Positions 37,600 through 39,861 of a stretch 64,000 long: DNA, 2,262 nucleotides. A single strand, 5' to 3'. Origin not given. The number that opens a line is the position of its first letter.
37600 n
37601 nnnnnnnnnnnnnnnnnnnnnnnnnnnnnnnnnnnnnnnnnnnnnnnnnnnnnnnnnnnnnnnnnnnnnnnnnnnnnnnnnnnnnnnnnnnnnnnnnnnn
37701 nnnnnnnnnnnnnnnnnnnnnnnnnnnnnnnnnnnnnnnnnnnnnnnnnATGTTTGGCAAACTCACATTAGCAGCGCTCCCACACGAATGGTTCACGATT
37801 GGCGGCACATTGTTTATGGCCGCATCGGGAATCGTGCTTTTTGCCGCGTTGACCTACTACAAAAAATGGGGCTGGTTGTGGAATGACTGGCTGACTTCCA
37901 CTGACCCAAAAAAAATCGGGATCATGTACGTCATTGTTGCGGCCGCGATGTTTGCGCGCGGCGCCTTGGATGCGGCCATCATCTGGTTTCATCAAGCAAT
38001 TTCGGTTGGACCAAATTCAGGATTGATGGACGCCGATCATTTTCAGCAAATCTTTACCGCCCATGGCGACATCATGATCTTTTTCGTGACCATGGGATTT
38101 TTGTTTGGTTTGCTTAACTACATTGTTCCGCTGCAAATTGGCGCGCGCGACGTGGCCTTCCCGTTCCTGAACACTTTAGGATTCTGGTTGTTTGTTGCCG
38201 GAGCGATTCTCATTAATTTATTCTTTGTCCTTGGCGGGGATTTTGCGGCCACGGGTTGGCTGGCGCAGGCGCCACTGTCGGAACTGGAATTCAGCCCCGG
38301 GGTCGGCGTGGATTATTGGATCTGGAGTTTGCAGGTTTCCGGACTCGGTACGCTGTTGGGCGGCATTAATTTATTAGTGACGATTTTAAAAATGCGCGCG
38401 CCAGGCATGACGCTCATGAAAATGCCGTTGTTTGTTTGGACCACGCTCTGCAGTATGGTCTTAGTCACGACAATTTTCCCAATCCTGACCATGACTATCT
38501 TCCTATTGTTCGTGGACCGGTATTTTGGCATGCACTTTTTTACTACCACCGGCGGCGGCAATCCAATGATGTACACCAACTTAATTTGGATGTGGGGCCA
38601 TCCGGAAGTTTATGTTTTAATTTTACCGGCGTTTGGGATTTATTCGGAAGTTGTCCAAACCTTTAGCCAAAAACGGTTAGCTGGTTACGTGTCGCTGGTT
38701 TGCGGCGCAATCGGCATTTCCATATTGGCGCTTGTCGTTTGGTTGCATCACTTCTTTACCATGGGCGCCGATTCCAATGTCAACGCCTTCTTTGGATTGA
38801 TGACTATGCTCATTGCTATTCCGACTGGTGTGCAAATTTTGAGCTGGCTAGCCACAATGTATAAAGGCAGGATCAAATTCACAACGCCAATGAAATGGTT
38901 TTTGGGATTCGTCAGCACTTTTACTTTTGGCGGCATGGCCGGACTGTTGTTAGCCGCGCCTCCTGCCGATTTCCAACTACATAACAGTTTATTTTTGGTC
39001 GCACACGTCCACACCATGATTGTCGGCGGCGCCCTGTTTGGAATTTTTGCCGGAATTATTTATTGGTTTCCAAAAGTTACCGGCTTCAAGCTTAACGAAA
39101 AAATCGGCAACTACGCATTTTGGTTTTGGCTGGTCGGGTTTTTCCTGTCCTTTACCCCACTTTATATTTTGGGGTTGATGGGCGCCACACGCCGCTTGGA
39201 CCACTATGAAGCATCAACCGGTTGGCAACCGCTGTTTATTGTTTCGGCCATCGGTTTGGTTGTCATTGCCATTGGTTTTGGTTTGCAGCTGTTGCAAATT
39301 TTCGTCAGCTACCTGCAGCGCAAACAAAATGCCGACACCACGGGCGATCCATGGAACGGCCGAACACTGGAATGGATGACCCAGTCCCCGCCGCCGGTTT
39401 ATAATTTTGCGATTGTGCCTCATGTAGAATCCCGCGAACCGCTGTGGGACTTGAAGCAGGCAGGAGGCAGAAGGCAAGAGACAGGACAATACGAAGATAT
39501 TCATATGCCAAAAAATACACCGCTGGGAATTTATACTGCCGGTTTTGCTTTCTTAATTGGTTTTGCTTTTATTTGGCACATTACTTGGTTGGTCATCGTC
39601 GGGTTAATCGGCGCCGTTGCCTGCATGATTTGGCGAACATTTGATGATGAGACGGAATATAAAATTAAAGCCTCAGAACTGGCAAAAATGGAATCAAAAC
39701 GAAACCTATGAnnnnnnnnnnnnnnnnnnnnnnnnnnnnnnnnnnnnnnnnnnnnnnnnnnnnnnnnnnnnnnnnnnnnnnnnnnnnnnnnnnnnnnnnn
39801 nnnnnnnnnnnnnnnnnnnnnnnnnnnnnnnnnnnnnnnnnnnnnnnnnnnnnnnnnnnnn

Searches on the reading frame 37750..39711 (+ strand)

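Call 16: search_protein_families(library=pfam, proteins=[window:37750-39711:+], max_evalue=0.01)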
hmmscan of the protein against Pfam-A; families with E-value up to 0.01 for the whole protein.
window:37750-39711:+ (653 aa): 1 family
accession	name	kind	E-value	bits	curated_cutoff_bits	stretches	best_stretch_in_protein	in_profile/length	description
PF00115.25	COX1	-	1.8e-137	459.2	34.8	1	55-504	1-435/436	Cytochrome C and Quinol oxidase polypeptide I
